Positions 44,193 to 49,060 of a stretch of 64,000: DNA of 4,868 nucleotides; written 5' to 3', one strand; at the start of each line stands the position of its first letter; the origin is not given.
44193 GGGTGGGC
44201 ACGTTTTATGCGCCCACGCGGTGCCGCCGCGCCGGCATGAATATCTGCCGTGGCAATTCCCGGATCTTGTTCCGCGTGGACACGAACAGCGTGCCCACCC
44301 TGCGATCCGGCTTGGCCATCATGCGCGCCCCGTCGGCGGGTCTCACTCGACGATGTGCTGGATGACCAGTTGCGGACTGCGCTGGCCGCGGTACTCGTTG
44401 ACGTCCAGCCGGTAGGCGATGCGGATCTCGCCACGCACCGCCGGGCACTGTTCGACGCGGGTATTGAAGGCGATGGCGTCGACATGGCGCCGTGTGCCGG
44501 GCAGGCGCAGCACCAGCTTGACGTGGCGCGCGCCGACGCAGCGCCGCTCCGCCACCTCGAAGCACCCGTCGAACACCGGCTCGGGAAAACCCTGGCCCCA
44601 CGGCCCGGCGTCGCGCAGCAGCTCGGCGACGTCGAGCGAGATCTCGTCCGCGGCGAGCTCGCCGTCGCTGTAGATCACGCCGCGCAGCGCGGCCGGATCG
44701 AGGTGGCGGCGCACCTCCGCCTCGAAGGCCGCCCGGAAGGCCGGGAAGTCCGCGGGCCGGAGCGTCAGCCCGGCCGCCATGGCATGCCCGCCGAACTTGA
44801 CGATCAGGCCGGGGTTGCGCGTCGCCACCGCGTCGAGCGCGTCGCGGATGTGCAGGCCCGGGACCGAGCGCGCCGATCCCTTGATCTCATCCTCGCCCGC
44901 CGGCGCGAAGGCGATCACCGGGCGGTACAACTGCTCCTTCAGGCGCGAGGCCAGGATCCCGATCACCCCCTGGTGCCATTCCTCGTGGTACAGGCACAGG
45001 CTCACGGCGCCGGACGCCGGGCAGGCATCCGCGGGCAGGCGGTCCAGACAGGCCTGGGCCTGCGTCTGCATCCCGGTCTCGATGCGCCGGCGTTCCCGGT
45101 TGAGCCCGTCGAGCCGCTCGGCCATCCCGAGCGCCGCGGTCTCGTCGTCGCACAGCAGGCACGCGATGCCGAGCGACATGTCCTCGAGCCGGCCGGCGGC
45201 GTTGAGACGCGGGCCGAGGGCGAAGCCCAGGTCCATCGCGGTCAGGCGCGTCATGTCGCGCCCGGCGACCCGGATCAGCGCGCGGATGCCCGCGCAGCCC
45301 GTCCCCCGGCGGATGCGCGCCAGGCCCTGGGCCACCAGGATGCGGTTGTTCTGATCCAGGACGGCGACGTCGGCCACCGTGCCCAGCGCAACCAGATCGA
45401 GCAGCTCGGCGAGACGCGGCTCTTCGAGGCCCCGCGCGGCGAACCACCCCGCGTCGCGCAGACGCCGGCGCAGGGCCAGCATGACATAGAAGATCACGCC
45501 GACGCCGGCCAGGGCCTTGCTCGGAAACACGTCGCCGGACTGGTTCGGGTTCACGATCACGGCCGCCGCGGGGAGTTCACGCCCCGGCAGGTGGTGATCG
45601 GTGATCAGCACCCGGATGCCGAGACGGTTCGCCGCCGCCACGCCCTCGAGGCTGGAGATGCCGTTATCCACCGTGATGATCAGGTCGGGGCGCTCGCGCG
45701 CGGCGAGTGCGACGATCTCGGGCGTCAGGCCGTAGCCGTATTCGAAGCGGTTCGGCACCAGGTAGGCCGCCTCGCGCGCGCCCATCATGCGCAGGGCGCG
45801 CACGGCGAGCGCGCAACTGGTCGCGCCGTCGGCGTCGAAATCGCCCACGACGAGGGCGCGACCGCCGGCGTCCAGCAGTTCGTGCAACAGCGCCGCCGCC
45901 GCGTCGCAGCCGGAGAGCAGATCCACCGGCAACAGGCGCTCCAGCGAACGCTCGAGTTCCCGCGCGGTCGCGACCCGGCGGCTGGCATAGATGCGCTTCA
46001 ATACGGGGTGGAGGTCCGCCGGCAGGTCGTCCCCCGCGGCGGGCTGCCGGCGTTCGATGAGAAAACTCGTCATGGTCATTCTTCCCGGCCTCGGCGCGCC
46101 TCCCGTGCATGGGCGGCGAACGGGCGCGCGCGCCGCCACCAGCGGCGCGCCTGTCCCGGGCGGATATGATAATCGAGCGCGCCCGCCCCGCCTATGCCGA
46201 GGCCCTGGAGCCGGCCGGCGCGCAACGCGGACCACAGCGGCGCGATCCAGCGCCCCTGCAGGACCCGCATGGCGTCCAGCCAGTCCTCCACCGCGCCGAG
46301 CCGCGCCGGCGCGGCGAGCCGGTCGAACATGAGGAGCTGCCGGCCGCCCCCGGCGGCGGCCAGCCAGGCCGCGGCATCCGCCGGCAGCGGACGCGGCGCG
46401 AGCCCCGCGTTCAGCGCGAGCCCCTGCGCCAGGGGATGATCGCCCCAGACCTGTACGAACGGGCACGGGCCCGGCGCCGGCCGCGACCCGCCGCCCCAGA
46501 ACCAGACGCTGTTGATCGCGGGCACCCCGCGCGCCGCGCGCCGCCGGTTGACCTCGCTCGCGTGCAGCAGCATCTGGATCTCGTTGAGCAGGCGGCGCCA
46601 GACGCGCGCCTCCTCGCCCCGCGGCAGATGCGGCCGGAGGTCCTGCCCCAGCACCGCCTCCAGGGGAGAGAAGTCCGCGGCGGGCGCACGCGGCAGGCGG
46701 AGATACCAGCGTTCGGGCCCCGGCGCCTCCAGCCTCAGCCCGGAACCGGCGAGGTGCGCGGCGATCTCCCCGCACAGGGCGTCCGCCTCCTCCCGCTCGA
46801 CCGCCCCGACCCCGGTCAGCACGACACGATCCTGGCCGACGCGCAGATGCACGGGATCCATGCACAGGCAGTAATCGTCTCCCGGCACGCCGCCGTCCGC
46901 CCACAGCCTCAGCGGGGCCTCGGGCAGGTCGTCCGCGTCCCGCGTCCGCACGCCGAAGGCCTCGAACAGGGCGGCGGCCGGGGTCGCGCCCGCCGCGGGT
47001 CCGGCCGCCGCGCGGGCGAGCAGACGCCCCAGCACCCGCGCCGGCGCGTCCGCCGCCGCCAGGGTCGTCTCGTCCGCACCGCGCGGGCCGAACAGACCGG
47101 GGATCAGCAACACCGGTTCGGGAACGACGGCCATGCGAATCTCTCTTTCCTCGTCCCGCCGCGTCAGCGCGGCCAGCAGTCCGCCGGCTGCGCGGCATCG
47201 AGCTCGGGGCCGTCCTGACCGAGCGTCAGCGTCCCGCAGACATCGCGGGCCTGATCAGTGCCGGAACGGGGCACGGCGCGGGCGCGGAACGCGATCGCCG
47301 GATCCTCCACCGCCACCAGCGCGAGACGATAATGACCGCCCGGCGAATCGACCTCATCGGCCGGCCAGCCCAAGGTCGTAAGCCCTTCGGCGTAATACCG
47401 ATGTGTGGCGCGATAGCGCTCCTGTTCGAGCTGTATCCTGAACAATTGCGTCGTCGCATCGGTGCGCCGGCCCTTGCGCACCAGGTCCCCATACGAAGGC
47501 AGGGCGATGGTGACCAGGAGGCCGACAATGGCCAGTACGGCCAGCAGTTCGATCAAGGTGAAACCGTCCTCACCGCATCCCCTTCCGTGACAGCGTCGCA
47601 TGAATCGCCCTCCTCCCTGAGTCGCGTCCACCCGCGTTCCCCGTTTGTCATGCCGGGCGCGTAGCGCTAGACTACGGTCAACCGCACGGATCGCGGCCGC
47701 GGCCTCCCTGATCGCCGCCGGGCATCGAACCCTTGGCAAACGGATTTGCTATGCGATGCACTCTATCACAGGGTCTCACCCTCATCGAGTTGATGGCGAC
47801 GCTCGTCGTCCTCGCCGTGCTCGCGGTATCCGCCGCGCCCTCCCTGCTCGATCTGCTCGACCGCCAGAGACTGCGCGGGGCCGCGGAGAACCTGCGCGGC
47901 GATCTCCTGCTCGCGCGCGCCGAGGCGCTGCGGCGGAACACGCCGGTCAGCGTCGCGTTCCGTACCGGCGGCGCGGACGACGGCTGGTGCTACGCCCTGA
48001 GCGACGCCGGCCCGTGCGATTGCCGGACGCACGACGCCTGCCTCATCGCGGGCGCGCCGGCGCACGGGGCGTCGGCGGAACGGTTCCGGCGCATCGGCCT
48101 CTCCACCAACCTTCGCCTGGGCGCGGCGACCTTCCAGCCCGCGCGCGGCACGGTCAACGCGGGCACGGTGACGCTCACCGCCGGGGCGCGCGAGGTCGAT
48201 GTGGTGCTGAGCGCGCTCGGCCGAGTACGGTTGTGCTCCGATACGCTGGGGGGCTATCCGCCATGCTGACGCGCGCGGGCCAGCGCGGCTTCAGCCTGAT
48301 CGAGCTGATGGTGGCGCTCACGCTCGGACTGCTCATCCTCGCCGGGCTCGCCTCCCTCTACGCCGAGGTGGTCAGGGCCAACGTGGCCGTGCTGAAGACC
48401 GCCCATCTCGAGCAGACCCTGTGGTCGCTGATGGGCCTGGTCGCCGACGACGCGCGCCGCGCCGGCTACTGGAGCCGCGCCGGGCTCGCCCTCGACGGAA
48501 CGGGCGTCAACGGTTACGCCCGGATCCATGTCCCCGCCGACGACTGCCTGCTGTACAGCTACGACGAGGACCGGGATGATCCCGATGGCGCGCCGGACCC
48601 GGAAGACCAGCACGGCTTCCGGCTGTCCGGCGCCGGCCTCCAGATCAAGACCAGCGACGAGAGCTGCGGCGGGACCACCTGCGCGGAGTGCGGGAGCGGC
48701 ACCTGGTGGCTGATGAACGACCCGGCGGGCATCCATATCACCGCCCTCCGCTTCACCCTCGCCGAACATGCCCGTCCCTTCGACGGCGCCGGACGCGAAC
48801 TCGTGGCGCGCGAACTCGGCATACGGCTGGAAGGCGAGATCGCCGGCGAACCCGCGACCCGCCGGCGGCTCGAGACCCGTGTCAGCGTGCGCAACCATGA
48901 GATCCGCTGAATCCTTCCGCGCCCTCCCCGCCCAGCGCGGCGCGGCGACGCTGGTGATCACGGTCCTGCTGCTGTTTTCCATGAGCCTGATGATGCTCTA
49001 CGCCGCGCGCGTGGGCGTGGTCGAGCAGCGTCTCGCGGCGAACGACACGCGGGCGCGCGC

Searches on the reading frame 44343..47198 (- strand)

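Call 84: search_protein_families(library=pfam, proteins=[window:44343-47198:-], max_evalue=0.00001)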
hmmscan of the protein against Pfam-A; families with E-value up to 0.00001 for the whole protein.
window:44343-47198:- (951 aa): 3 families
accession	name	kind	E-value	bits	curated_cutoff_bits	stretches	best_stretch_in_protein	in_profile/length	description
PF17768.7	RecJ_OB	-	1.2e-23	83.6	27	1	845-948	2-107/107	RecJ OB domain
PF01368.27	DHH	-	2.3e-22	80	28.1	1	449-607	3-125/125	DHH family, N-terminal domain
PF02272.25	DHHA1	-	1.6e-19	70.7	25.9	1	736-829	7-100/102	DHHA1 domain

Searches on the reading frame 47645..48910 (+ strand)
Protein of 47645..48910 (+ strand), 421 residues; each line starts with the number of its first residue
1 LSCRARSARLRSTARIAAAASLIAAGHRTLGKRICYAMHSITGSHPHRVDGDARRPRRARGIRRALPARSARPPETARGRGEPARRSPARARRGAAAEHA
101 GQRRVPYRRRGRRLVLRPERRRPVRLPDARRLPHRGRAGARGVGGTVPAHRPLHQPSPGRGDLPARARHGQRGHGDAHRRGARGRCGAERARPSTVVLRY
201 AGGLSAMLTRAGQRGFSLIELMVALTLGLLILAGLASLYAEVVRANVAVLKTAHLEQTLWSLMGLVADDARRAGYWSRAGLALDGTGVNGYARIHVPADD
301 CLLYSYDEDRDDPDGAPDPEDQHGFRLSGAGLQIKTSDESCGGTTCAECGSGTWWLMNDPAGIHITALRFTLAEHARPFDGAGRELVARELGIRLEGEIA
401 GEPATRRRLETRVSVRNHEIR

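Call 84: search_protein_families(library=pfam, proteins=[window:47645-48910:+], max_evalue=0.00001)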
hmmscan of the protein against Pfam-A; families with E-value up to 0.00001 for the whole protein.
window:47645-48910:+ (421 aa): 1 family
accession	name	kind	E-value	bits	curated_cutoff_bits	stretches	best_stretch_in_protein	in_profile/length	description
PF07963.17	N_methyl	-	1.7e-07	31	21.2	1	211-235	2-26/27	Prokaryotic N-terminal methylation motif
